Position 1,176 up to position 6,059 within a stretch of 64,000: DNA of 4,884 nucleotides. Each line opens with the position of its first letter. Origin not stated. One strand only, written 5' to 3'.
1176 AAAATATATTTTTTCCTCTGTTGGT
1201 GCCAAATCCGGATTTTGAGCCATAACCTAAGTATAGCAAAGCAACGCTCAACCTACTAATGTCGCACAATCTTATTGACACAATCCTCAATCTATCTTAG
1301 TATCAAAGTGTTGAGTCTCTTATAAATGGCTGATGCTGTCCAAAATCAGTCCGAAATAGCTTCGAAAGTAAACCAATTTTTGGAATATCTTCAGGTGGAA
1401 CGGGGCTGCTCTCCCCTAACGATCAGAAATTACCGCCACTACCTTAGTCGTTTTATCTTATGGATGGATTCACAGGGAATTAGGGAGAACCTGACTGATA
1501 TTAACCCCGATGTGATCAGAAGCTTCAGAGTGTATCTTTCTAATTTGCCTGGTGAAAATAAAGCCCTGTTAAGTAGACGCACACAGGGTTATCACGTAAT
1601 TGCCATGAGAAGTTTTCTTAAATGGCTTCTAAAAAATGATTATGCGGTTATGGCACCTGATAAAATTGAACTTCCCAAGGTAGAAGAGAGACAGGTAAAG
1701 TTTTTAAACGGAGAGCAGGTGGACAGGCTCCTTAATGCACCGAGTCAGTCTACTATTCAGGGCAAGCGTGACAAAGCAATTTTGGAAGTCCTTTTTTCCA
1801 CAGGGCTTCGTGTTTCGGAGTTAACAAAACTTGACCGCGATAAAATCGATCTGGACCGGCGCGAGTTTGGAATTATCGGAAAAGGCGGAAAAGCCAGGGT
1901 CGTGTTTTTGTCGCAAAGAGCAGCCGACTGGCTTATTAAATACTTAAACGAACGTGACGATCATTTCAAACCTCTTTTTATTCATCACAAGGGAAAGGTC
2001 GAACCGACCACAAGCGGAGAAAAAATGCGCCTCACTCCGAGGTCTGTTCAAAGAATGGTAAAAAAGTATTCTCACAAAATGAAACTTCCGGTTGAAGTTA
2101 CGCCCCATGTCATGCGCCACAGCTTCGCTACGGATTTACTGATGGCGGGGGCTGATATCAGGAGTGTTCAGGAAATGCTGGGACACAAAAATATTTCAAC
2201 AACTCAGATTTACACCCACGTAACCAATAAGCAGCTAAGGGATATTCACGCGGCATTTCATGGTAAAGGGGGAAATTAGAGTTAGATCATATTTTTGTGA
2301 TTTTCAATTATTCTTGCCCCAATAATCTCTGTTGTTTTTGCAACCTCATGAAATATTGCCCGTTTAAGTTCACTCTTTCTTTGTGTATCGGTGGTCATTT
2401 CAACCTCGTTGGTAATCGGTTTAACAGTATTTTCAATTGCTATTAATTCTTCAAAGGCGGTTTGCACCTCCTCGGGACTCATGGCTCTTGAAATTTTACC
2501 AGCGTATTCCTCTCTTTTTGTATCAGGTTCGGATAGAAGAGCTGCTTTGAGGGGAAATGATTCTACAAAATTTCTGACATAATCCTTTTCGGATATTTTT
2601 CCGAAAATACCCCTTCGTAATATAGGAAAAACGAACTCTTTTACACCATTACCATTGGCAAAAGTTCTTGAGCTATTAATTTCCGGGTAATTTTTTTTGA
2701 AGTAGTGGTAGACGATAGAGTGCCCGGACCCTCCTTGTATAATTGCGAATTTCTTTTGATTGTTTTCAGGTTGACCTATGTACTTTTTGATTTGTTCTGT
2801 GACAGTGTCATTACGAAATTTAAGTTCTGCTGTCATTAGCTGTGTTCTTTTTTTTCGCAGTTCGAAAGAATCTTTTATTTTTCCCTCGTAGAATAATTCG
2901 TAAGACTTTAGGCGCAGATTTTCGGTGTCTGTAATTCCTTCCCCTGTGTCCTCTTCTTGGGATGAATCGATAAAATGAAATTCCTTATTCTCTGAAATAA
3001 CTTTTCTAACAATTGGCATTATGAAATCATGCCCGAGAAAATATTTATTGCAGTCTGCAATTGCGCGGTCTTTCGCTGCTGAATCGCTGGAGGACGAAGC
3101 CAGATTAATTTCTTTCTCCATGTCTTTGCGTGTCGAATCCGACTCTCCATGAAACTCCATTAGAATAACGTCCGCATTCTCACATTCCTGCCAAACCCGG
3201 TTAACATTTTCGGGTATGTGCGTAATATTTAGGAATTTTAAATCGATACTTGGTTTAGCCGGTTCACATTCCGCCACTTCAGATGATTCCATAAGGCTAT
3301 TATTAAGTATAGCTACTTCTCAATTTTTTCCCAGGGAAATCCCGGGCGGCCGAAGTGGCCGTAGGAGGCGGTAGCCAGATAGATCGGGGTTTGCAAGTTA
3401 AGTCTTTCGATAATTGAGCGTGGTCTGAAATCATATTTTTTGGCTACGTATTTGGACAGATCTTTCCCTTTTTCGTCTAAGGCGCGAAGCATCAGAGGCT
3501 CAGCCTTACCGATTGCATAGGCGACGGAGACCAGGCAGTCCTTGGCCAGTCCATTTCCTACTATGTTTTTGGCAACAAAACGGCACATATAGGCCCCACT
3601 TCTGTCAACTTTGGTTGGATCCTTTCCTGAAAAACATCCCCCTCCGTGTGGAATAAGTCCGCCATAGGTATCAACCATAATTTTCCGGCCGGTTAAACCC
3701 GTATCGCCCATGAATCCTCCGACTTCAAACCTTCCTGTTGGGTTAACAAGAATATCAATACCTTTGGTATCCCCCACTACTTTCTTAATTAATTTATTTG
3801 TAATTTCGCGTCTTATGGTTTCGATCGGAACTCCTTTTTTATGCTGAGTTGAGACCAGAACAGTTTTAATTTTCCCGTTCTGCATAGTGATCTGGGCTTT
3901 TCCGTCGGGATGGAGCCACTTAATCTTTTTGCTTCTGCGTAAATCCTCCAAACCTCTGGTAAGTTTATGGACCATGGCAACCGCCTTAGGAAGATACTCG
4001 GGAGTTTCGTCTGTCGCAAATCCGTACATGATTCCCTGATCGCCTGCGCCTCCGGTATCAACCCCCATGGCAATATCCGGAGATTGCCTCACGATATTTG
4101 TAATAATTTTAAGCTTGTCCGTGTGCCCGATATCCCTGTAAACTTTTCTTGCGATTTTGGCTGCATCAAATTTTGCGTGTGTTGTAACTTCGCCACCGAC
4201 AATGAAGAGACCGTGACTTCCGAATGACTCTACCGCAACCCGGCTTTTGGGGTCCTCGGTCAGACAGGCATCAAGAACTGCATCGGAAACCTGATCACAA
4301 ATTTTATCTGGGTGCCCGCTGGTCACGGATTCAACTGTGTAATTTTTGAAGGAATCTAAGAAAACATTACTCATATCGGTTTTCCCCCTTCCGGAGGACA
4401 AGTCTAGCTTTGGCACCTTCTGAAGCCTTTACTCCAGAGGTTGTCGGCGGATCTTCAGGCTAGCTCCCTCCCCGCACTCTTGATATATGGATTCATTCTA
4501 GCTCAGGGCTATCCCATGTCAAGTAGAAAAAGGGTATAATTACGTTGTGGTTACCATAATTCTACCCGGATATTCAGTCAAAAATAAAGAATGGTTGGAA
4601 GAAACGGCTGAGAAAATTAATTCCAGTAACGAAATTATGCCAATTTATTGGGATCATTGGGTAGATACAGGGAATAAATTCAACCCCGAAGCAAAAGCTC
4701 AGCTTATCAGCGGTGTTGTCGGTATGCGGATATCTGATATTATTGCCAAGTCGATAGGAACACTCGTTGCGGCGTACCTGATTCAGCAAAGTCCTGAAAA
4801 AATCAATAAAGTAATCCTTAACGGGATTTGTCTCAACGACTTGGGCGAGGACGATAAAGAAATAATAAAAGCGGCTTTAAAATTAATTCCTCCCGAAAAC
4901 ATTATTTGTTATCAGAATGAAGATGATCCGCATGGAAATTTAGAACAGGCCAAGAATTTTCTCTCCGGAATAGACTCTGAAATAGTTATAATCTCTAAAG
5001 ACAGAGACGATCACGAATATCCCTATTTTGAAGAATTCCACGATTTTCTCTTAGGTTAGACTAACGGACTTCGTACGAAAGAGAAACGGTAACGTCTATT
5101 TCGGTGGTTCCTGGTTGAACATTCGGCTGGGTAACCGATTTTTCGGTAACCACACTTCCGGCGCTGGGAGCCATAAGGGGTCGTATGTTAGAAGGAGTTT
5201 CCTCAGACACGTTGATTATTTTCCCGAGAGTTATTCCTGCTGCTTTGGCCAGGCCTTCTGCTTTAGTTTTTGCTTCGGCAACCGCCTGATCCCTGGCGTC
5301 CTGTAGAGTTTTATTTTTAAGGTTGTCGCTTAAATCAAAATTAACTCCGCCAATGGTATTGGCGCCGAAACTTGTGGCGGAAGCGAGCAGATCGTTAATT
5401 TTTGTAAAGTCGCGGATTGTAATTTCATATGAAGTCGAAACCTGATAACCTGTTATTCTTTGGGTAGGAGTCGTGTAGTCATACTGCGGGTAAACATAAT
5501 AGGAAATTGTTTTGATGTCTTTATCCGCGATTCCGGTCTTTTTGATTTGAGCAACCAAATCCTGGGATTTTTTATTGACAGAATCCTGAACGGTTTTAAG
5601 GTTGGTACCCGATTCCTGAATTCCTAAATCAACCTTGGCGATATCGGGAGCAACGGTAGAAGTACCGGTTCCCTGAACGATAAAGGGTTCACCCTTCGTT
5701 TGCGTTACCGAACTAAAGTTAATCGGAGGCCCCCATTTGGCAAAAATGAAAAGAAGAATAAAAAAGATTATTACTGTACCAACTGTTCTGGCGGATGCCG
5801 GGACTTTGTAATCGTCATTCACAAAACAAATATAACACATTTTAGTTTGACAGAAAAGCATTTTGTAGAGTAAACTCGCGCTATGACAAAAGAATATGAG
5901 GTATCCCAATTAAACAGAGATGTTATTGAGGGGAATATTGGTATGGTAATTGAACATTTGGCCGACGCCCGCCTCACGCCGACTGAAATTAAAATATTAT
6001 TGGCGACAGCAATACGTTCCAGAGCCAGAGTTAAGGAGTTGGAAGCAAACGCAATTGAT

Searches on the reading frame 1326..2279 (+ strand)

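Call 67: search_protein_families(library=pfam, proteins=[window:1326-2279:+], max_evalue=0.001)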
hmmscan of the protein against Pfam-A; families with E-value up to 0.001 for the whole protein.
window:1326-2279:+ (317 aa): 4 families
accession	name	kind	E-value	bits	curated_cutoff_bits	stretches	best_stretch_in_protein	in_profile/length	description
PF00589.27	Phage_integrase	-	8.5e-43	146.5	27.1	1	125-301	1-170/172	Phage integrase family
PF02899.23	Phage_int_SAM_1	-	5.1e-15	56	22.3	1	15-103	1-81/83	Phage integrase, N-terminal SAM-like domain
PF13495.12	Phage_int_SAM_4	-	1.4e-08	35.5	27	1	16-106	3-83/85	Phage integrase, N-terminal SAM-like domain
PF13102.12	Phage_int_SAM_5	-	3.3e-05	24.6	22.3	1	29-108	18-89/98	Phage integrase SAM-like domain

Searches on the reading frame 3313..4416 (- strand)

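Call 67: search_protein_families(library=pfam, proteins=[window:3313-4416:-], max_evalue=0.001)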
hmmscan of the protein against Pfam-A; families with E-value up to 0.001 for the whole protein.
window:3313-4416:- (367 aa): 3 families
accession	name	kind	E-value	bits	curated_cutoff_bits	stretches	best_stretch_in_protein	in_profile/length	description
PF02773.21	S-AdoMet_synt_C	-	6.3e-54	182.1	25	1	232-364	1-138/138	S-adenosylmethionine synthetase, C-terminal domain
PF02772.21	S-AdoMet_synt_M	-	7.6e-33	113.6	29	1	123-230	3-120/120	S-adenosylmethionine synthetase, central domain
PF00438.25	S-AdoMet_synt_N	-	8.3e-29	100.5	33.1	1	26-103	4-89/99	S-adenosylmethionine synthetase, N-terminal domain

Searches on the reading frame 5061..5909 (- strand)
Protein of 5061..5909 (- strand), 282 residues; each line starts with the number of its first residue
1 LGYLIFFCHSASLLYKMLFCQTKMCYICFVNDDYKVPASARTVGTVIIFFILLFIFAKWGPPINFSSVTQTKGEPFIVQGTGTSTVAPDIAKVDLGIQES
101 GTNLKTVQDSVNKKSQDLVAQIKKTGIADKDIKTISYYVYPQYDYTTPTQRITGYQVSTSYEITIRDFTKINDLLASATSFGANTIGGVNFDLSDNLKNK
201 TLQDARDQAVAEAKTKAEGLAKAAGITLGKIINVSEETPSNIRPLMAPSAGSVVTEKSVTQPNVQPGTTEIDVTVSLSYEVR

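Call 10: search_protein_families(library=pfam, proteins=[window:5061-5909:-], max_evalue=0.001)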
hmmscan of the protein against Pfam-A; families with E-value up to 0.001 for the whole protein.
window:5061-5909:- (282 aa): 1 family
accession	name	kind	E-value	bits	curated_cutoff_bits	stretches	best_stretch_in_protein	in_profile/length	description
PF04402.19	SIMPL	-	8e-52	176.9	25.2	1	78-279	3-205/205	Protein of unknown function (DUF541)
